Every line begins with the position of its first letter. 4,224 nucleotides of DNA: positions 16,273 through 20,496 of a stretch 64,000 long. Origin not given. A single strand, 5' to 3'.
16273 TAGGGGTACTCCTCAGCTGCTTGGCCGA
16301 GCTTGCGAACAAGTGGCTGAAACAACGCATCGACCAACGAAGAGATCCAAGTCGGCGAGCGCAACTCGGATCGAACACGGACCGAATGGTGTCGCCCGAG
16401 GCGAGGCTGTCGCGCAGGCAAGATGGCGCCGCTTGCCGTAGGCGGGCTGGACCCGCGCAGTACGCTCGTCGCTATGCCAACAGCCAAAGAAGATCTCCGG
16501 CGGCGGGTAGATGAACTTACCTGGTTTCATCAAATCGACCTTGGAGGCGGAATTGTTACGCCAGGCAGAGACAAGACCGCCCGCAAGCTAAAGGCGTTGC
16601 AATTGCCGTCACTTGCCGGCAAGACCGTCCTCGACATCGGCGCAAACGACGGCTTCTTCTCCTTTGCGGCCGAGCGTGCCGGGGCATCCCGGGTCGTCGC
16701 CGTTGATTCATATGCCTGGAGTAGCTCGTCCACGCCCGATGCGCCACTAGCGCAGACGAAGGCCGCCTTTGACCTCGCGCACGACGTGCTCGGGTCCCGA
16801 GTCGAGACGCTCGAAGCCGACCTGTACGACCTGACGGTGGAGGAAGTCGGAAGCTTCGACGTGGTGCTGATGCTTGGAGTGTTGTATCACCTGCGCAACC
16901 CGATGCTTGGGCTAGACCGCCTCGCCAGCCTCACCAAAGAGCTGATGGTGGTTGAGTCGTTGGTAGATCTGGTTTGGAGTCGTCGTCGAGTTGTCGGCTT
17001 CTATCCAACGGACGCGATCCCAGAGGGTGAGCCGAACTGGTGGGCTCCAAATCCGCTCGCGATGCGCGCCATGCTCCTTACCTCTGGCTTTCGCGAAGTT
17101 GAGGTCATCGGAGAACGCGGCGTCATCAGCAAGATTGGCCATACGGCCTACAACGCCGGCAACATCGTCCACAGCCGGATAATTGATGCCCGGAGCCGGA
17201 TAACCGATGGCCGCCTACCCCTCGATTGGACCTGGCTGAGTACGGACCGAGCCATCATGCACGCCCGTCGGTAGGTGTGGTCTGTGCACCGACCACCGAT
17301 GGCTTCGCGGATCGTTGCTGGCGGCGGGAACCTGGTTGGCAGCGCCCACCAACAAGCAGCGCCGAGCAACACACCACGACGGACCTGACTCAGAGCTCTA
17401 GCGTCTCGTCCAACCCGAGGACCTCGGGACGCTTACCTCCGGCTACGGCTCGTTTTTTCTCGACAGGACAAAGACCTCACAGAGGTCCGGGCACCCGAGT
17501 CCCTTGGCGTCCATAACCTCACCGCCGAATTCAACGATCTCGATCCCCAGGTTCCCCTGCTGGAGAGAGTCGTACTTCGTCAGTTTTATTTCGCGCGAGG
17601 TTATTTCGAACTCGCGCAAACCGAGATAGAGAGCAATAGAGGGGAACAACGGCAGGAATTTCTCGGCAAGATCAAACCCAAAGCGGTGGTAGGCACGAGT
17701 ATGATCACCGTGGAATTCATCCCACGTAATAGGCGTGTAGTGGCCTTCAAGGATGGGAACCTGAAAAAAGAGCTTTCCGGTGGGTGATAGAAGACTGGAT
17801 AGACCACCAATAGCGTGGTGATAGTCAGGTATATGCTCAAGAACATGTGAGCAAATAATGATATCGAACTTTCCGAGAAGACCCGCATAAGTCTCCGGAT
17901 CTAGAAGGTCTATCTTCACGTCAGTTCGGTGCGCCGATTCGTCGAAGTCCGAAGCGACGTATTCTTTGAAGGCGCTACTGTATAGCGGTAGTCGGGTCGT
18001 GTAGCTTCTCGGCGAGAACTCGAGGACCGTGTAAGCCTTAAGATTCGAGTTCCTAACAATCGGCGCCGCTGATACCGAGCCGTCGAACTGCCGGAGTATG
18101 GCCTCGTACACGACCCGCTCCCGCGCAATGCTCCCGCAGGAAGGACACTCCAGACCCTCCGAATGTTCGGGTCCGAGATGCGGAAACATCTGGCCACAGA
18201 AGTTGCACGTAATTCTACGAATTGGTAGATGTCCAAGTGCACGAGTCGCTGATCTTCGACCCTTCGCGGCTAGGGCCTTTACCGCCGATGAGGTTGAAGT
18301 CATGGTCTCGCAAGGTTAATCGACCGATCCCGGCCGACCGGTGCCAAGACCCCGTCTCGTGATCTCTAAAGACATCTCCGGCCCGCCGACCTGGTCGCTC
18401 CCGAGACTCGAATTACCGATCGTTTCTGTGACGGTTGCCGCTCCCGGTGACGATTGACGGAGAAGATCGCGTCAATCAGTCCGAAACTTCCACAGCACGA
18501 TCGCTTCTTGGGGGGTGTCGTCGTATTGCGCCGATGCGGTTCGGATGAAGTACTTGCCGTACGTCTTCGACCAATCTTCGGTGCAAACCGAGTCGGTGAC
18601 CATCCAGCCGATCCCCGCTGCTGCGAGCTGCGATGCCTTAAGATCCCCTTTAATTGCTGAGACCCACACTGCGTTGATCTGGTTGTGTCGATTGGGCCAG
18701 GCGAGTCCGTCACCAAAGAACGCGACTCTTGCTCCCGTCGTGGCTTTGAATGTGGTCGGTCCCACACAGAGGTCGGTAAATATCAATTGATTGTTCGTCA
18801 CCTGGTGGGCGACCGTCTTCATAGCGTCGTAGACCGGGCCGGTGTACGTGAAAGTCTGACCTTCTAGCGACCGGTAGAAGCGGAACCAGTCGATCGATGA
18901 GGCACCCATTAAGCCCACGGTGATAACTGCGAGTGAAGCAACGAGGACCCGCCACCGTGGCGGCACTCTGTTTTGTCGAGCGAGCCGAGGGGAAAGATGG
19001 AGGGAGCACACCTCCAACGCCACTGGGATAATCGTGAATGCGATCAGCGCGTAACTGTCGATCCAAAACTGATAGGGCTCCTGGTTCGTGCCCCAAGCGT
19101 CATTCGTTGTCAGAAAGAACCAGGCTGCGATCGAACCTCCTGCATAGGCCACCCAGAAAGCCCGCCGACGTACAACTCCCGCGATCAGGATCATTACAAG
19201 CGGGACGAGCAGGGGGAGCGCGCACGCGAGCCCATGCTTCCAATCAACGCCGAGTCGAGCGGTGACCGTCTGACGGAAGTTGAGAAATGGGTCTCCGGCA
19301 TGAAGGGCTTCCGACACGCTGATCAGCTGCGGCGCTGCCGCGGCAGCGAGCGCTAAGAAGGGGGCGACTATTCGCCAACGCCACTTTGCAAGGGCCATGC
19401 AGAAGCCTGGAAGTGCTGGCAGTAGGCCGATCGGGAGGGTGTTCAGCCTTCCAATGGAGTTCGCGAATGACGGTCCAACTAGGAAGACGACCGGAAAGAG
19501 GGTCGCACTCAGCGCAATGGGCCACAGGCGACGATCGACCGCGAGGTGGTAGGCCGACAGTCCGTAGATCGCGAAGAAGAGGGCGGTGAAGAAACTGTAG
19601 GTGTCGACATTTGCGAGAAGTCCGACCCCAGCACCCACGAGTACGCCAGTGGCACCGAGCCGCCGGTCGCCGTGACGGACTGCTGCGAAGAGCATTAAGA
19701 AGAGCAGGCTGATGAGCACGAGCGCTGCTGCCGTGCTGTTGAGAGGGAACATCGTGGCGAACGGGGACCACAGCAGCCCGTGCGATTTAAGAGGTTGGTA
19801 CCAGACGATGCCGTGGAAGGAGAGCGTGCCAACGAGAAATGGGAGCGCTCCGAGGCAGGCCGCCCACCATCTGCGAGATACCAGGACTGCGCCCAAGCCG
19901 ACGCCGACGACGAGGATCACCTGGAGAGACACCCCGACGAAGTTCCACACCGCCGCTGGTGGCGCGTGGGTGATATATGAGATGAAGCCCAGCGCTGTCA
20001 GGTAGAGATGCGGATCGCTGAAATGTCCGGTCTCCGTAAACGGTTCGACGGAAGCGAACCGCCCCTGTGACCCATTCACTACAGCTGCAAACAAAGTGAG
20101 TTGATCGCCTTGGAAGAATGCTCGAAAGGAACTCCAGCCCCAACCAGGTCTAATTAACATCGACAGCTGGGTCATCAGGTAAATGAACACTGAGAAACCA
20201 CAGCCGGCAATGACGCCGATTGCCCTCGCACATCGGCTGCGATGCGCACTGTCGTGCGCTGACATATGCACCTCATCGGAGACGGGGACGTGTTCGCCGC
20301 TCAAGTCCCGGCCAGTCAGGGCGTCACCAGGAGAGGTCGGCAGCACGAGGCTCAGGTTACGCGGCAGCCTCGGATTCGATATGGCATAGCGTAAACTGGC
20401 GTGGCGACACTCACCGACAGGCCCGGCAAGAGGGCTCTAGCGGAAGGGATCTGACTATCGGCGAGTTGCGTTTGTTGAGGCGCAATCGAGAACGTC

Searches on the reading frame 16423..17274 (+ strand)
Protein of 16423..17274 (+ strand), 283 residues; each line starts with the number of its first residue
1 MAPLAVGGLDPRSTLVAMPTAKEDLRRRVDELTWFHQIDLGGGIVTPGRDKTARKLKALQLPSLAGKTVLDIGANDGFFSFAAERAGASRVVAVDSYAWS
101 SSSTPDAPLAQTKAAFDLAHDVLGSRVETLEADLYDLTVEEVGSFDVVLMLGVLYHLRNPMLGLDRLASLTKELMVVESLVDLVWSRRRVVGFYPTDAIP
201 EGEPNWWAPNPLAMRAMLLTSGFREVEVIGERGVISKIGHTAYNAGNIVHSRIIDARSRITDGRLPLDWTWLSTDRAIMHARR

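Call 4: search_protein_families(library=pfam, proteins=[window:16423-17274:+], max_evalue=0.01)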
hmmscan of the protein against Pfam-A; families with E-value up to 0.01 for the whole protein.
window:16423-17274:+ (283 aa): 8 families
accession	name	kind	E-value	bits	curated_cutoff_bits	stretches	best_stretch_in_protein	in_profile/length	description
PF08003.17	Methyltransf_9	-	3e-10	40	23.8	1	60-231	110-268/315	Protein of unknown function (DUF1698)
PF13489.12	Methyltransf_23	-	1.2e-08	35.3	27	1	54-181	11-118/164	Methyltransferase domain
PF08241.18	Methyltransf_11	-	2.2e-06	28.7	21.2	1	70-170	1-86/95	Methyltransferase domain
PF08242.18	Methyltransf_12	-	1.1e-05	26.5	30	1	70-172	1-93/98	Methyltransferase domain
PF13649.12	Methyltransf_25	-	1.3e-05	26.2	27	1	69-162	1-82/97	Methyltransferase domain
PF06325.19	PrmA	-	0.00046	20.2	22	1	52-96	148-192/296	Ribosomal protein L11 methyltransferase (PrmA)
PF01728.25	FtsJ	-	0.0012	19.2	24.1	1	63-99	20-56/181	FtsJ-like methyltransferase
PF13847.12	Methyltransf_31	-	0.0077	16.4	27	0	65-95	3-35/145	Methyltransferase domain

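Call 5: search_protein_families(library=ncbifam, proteins=[window:16423-17274:+], max_evalue=0.01)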
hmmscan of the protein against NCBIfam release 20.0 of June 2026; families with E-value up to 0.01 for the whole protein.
window:16423-17274:+ (283 aa): 12 families
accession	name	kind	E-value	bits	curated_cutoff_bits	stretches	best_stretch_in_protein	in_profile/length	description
TIGR04290.1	meth_Rta_06860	hypoth_equivalog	3.7e-27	95.2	300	1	25-180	2-152/226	TIGR04290 family methyltransferase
TIGR00452.1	TIGR00452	equivalog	3.6e-14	52.3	275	1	60-231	112-270/316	tRNA 5-methoxyuridine(34)/uridine 5-oxyacetic acid(34) synthase CmoB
NF011650.0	PRK15068.1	equivalog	1.1e-13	50.8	209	1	61-230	118-275/324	tRNA 5-methoxyuridine(34)/uridine 5-oxyacetic acid(34) synthase CmoB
TIGR01983.1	UbiG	equivalog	7.2e-06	25.5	102.95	1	57-172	41-144/228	bifunctional 2-polyprenyl-6-hydroxyphenol methylase/3-demethylubiquinol 3-O-methyltransferase UbiG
TIGR02021.1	BchM-ChlM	equivalog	1.5e-05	24.5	158.9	1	45-177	33-153/218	magnesium protoporphyrin IX methyltransferase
NF001785.0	PRK00517.2-2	equivalog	1.7e-05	24.1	188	1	56-104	136-184/282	50S ribosomal protein L11 methyltransferase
TIGR01444.1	fkbM_fam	subfamily_domain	0.00027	21.4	37.7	1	68-135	1-69/143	FkbM family methyltransferase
NF001790.0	PRK00517.3-3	equivalog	0.00033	20.1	269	1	49-96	106-153/262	50S ribosomal protein L11 methyltransferase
NF033380.1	Rlm_2499C5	equivalog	0.0027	16.5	650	1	65-150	220-296/391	23S rRNA (cytosine(2499)-C(5))-methyltransferase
NF043040.1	corrin_prot_MT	hypoth_equivalog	0.0028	17.1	180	1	43-157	20-123/216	corrinoid protein-associated methyltransferase CpaM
TIGR00406.1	prmA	equivalog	0.0049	16.3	183.15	1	55-96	149-190/288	50S ribosomal protein L11 methyltransferase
NF046099.1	RSP_2647_MTase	equivalog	0.0065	15.3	600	1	64-148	216-293/391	RSP_2647 family RNA methyltransferase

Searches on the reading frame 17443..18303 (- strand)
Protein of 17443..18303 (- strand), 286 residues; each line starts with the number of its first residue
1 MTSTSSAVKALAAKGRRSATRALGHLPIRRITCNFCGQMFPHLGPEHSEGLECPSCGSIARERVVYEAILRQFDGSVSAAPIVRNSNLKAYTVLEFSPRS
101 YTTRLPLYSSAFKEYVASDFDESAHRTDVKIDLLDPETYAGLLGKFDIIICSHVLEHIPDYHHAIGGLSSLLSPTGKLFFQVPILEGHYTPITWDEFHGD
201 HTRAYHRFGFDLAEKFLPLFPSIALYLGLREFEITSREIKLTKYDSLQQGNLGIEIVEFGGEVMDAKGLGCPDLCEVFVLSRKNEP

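Call 4: search_protein_families(library=pfam, proteins=[window:17443-18303:-], max_evalue=0.01)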
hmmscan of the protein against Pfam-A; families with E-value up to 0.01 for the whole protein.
window:17443-18303:- (286 aa): 4 families
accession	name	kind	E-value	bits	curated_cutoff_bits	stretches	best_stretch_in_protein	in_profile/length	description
PF13489.12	Methyltransf_23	-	3.5e-11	43.5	27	1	92-188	25-123/164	Methyltransferase domain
PF08242.18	Methyltransf_12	-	1.2e-06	29.6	30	1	126-178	48-98/98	Methyltransferase domain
PF08241.18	Methyltransf_11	-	0.00011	23.2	21.2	1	144-180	59-95/95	Methyltransferase domain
PF13847.12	Methyltransf_31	-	0.0041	17.3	27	1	144-181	73-110/145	Methyltransferase domain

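Call 5: search_protein_families(library=ncbifam, proteins=[window:17443-18303:-], max_evalue=0.01)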
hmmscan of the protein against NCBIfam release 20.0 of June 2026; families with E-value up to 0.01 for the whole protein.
window:17443-18303:- (286 aa): 1 family
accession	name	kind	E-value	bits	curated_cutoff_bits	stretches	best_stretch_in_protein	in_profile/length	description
TIGR01983.1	UbiG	equivalog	5.8e-05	22.5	102.95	1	144-180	115-151/228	bifunctional 2-polyprenyl-6-hydroxyphenol methylase/3-demethylubiquinol 3-O-methyltransferase UbiG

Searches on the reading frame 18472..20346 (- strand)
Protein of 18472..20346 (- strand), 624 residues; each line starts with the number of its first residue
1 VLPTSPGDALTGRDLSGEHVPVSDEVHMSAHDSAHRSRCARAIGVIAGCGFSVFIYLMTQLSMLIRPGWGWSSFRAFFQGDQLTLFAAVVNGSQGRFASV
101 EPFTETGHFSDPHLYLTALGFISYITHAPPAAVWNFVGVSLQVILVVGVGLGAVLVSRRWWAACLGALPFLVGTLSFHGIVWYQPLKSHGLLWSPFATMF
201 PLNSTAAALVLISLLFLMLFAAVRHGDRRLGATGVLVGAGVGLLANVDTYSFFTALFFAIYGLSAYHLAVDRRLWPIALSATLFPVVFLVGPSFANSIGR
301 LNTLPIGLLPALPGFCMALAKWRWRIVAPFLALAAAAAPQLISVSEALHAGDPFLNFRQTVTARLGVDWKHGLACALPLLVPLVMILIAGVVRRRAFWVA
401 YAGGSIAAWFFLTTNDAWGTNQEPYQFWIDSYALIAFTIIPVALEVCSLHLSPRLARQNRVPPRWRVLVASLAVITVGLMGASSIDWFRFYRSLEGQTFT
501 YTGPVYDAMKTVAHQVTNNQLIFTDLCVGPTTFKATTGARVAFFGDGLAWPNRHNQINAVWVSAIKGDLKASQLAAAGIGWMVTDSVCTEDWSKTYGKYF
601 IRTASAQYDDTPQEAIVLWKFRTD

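Call 4: search_protein_families(library=pfam, proteins=[window:18472-20346:-], max_evalue=0.01)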
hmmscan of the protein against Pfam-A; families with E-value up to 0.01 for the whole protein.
window:18472-20346:- (624 aa): 0 families

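Call 5: search_protein_families(library=ncbifam, proteins=[window:18472-20346:-], max_evalue=0.01)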
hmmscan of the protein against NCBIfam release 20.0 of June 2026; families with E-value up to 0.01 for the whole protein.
window:18472-20346:- (624 aa): 0 families

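Call 29: search_protein_families(library=pfam, proteins=[window:18472-20346:-], max_evalue=10)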
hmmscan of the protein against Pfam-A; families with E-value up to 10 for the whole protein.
window:18472-20346:- (624 aa): 1 family
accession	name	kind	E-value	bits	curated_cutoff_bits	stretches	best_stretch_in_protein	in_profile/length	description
PF17627.7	IncE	-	0.17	12.3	27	1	137-205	41-107/132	Inclusion membrane protein E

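Call 44: find_homologous_proteins(query=window:18472-20346:-, max_evalue=0.001)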
Query window:18472-20346:- (624 aa): 58 proteins with E <= 0.001 among 8000 candidates.
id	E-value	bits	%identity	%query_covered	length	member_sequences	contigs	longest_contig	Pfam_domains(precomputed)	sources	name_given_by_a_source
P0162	0.0e+0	1420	100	100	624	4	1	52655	-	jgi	-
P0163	1.7e-200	686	52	97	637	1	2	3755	-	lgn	-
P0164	2.7e-195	669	54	92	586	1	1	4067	-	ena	-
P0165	1.3e-191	657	51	92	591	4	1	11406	-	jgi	jgi:hypothetical protein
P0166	1.5e-185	637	50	98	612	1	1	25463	-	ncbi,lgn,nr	ncbi:MAG: putative integral rane protein [Acidimicrobiaceae bacterium]|nr:putative integral rane pro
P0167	5.0e-185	635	51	90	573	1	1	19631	-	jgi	jgi:hypothetical protein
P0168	8.8e-184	631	50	96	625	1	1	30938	-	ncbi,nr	ncbi:MAG: hypothetical protein JWM85_1478 [Acidimicrobiaceae bacterium]|nr:hypothetical protein [Aci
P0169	5.0e-173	595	49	93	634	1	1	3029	-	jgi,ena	-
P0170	4.1e-172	592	49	92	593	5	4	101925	-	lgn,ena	-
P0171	1.7e-170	587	48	93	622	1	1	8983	-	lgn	-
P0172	3.7e-170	586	50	93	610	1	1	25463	-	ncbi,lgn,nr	ncbi:MAG: putative integral rane protein [Acidimicrobiaceae bacterium]|nr:putative integral rane pro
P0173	1.4e-169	584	49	69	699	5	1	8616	-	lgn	-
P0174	2.3e-169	583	46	98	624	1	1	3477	-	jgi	jgi:hypothetical protein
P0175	1.3e-165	571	47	92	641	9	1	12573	-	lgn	-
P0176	4.9e-162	559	45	71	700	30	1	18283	-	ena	-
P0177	5.3e-161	556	45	97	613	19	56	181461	-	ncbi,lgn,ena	-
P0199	6.5e-100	354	38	90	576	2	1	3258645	-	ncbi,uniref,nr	ncbi:putative integral membrane protein [Clavibacter sepedonicus]|uniref:Integral membrane protein n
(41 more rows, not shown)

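Call 45: find_encoding_contigs(protein=P0199, flank=10000, max_places=1)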
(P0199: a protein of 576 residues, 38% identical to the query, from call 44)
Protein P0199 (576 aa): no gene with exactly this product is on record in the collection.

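Call 46: find_encoding_contigs(protein=P0177, flank=10000, max_places=1)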
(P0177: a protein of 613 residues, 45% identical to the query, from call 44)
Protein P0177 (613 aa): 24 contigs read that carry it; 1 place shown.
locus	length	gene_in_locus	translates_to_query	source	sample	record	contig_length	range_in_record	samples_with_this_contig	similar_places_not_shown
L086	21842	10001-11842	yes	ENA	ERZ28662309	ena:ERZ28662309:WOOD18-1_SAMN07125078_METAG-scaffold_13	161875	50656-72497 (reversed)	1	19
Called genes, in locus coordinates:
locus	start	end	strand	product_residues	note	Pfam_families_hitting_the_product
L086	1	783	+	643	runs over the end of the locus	PF02518:HATPase_c, PF00204:DNA_gyraseB, PF01751:Toprim, PF00986:DNA_gyraseB_C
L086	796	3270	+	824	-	PF00521:DNA_topoisoIV, PF03989:DNA_gyraseA_C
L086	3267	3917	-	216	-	PF01323:DSBA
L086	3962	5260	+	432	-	PF13336:AcetylCoA_hyd_C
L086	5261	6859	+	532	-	PF00005:ABC_tran, PF03193:RsgA_GTPase (faint), PF13476:AAA_23 (faint), PF01926:MMR_HSR1 (faint), PF02463:SMC_N (faint), PF13304:AAA_21 (faint), PF12848:ABC_tran_Xtn, PF00005:ABC_tran, +1 more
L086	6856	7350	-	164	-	PF12802:MarR_2 (weak)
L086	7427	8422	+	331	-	PF10503:Esterase_PHB (weak)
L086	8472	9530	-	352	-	PF03193:RsgA_GTPase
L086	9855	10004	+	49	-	-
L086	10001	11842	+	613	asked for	-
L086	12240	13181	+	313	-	PF00535:Glycos_transf_2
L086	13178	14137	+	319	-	PF01370:Epimerase, PF04321:RmlD_sub_bind (weak), PF16363:GDP_Man_Dehyd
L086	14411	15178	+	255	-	PF00483:NTP_transferase, PF12804:NTP_transf_3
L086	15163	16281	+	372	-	PF04321:RmlD_sub_bind, PF01073:3Beta_HSD (weak), PF01370:Epimerase, PF02719:Polysacc_synt_2, PF16363:GDP_Man_Dehyd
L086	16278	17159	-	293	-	PF05653:Mg_trans_NIPA (faint)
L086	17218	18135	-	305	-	PF00535:Glycos_transf_2, PF13641:Glyco_tranf_2_3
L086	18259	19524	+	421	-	PF08421:Methyltransf_13, PF13489:Methyltransf_23 (weak), PF08484:Methyltransf_14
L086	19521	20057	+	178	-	PF00908:dTDP_sugar_isom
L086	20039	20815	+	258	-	PF01370:Epimerase, PF04321:RmlD_sub_bind (weak)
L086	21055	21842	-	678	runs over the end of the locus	PF09852:DUF2079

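Call 58: predict_structure(alignment_id=A2)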
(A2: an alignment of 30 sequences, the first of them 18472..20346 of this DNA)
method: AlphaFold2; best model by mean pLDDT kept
length: 624 residues; sequences in the alignment: 30
mean_pLDDT: 91.5   pTM: 0.90
mean pLDDT of the five models: 91.5, 89.5, 89.4, 89.0, 87.4
residues with pLDDT >= 90: 484; 70-90: 107; 50-70: 25; < 50: 8
segments of 3 or more residues with pLDDT < 50: none
pLDDT, mean of each block of 10 residues (from residue 1): 49 52 59 90 97 96 82 87 94 95 92 96 97 96 98 96 98 87 88 94 96 98 89 97 97 98 98 97 97 93 94 97 96 98 93 88 84 96 98 97 98 94 94 98 97 91 95 97 95 88 92 92 93 95 88 94 88 93 90 80 93 90 76
secondary structure, 60 per line:
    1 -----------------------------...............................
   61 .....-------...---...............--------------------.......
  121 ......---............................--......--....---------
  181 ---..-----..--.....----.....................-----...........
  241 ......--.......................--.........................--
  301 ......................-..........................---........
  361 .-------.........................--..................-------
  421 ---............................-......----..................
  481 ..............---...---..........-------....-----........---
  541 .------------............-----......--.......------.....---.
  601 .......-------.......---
elements in order: H30-65 E73-75 H79-93 H114-126 H130-157 H160-165 H168-171 H195-199 H204-224 H230-246 H249-271 H274-298 H301-322 H324-349 H353-361 H369-393 H396-413 H424-451 H453-458 H463-494 E498-500 H504-513 E521-524 H530-537 H554-565 H571-576 E579-585 H592-596 E600-607 E615-621

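Call 62: fold_search(model_id=the predicted structure, library=pdb)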
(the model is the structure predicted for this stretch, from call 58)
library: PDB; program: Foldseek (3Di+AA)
matches with E <= 10: 534; with E <= 0.001: 15
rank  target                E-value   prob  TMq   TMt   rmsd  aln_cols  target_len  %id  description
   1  7e9s_A                1.1e-07  1.00  0.47  0.36  13.8       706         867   14  Archaeal oligosaccharyltransferase AglB from Archaeoglobus fulgidus in complex with an inhibitory peptide and a dolich (released 2021-09-08)
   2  3waj                  3.5e-07  1.00  0.45  0.37  11.5       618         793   13  Crystal structure of the Archaeoglobus fulgidus oligosaccharyltransferase (O29867_ARCFU) complex with Zn and sulfate (released 2013-10-30)
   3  7zli_A                4.6e-07  1.00  0.42  0.40  12.0       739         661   14  Cryo-EM structure of C-mannosyltransferase CeDPY19, in complex with Dol25-P-Man and bound to CMT2-Fab and anti-Fab nan (released 2023-01-11)
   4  3wak                  5.9e-07  1.00  0.48  0.37  14.0       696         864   14  Crystal structure of the Archaeoglobus fulgidus oligosaccharyltransferase (O29867_ARCFU) in the apo form (released 2013-10-30)
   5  7zlg_A                1.6e-06  1.00  0.43  0.41  11.5       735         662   14  Cryo-EM structure of C-mannosyltransferase CeDPY19, in complex with acceptor peptide and bound to CMT2-Fab and anti-Fa (released 2023-01-11)
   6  8if8_C                2.5e-06  1.00  0.46  0.48  12.3       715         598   13  Arabinosyltransferase AftA (released 2023-05-31)
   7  7zlh_A                2.7e-06  1.00  0.41  0.40  11.5       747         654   13  Cryo-EM structure of C-mannosyltransferase CeDPY19, in apo state, bound to CMT2-Fab and anti-Fab nanobody (released 2023-01-11)
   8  8if8_B                6.3e-06  1.00  0.46  0.46  13.0       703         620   14  Arabinosyltransferase AftA (released 2023-05-31)
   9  8b6l_I                1.1e-05  1.00  0.45  0.42  11.7       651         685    9  Subtomogram average of the human Sec61-TRAP-OSTA-translocon (released 2022-12-07)
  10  7oci_F                1.8e-05  1.00  0.46  0.45  12.6       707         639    9  Cryo-EM structure of yeast Ost6p containing oligosaccharyltransferase complex (released 2022-02-16)
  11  6gxc_A                6.1e-05  1.00  0.42  0.39  10.4       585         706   10  Bacterial oligosaccharyltransferase PglB in complex with an inhibitory peptide and a reactive lipid-linked oligosaccha (released 2018-11-14)
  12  5f15                  1.1e-04  1.00  0.45  0.50  12.1       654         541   10  Crystal Structure of ArnT from Cupriavidus metallidurans bound to Undecaprenyl phosphate (released 2016-02-17)
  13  6w98_A                1.8e-04  1.00  0.47  0.25   9.1       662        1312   14  Single-Particle Cryo-EM Structure of Arabinofuranosyltransferase AftD from Mycobacteria (released 2020-05-13)
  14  5ogl_A                2.1e-04  1.00  0.43  0.39   9.8       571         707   10  Structure of bacterial oligosaccharyltransferase PglB in complex with an acceptor peptide and an lipid-linked oligosac (released 2017-10-25)
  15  5ezm                  3.5e-04  1.00  0.41  0.47  12.1       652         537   10  Crystal Structure of ArnT from Cupriavidus metallidurans in the apo state (released 2016-02-17)
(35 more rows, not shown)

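Call 65: search_solved_structures(query=A2, max_evalue=10)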
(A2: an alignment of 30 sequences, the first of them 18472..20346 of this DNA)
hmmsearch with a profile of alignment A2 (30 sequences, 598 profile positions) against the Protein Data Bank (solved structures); distinct sequences matched with E-value up to 10: 0.
